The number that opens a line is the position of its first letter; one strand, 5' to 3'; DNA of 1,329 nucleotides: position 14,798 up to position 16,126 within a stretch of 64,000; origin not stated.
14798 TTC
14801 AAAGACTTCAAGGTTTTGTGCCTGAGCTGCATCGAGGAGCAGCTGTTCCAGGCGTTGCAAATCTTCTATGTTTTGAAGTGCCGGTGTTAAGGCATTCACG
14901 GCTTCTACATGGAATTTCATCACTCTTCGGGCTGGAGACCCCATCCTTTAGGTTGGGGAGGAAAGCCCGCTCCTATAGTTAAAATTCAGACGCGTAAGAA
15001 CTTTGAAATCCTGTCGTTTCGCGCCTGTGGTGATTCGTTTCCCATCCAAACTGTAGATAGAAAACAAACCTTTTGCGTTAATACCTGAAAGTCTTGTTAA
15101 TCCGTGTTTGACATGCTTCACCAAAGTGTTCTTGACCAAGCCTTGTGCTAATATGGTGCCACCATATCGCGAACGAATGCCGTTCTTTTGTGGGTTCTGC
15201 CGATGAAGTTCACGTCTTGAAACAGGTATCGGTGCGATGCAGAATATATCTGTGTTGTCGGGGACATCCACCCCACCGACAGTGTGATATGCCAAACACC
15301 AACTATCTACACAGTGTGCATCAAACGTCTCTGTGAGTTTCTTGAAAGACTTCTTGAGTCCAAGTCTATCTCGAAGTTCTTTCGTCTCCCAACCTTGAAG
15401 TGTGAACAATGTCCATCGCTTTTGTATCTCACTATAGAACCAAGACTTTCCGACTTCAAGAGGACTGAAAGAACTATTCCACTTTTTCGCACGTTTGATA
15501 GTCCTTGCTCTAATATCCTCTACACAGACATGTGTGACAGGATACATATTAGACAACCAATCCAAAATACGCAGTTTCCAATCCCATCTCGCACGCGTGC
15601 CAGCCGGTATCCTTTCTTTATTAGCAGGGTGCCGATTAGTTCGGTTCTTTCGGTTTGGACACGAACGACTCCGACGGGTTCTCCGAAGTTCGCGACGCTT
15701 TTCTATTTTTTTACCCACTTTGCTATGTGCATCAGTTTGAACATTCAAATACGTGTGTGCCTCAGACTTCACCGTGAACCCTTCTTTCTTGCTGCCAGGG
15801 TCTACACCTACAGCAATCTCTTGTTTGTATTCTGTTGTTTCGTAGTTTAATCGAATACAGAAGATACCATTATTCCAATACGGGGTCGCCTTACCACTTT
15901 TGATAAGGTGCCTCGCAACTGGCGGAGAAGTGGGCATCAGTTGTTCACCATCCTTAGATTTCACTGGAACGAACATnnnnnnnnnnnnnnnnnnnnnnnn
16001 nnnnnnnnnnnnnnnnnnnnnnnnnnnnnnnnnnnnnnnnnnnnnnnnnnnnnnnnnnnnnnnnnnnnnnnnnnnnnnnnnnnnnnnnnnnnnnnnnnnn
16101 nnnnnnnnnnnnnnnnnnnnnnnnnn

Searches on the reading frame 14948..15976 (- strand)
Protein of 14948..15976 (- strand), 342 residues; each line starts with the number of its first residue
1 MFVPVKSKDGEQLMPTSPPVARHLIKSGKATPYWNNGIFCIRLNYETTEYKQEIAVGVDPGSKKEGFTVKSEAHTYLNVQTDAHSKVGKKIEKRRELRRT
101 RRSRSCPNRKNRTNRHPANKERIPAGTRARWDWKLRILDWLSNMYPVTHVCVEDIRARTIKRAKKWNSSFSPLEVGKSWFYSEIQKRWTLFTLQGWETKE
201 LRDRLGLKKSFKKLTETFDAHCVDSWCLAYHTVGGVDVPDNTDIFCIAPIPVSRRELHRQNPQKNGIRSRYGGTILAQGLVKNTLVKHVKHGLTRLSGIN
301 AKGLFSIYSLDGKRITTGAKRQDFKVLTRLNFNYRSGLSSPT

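Call 9: search_protein_families(library=pfam, proteins=[window:14948-15976:-])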
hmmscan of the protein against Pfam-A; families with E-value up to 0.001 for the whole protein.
window:14948-15976:- (342 aa): 1 family
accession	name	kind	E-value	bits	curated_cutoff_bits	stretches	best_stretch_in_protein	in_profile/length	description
PF14239.11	RRXRR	-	3.7e-30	105.5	25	1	3-157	1-156/174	RRXRR protein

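Call 19: find_encoding_contigs(protein=window:14948-15976:-, flank=10000, max_places=10)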
Protein window:14948-15976:- (342 aa): 2 contigs read that carry it; 2 places shown.
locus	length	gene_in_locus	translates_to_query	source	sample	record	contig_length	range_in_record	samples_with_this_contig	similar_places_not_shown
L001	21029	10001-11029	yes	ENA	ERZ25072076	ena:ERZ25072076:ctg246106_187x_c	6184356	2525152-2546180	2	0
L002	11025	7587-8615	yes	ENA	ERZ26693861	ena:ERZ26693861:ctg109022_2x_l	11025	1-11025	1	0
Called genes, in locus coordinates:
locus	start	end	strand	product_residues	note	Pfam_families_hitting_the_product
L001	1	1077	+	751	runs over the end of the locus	PF00963:Cohesin, PF06468:Spond_N (weak), PF18962:Por_Secre_tail (faint), PF13860:FlgD_ig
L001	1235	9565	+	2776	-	PF18981:InlK_D3 (faint), PF20584:DUF6787 (faint), PF27797:BACC1_N (faint), PF00801:PKD (faint), PF07495:Y_Y_Y (faint), PF07550:Shr-like_HID (faint), PF07610:DUF1573 (faint), PF00404:Dockerin_1, +8 more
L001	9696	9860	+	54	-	-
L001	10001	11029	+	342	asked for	PF14239:RRXRR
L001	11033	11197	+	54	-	-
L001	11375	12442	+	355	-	PF01408:GFO_IDH_MocA, PF02894:GFO_IDH_MocA_C (faint), PF22725:GFO_IDH_MocA_C3 (weak)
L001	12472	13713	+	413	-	PF12704:MacB_PCD, PF02687:FtsX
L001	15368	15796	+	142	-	PF00293:NUDIX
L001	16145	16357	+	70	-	PF05336:rhaM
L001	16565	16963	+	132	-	PF14239:RRXRR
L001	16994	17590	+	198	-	-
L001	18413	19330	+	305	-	-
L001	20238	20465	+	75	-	-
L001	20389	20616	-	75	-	-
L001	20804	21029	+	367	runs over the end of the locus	PF08240:ADH_N, PF16912:Glu_dehyd_C, PF00107:ADH_zinc_N, PF13602:ADH_zinc_N_2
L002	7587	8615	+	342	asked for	PF14239:RRXRR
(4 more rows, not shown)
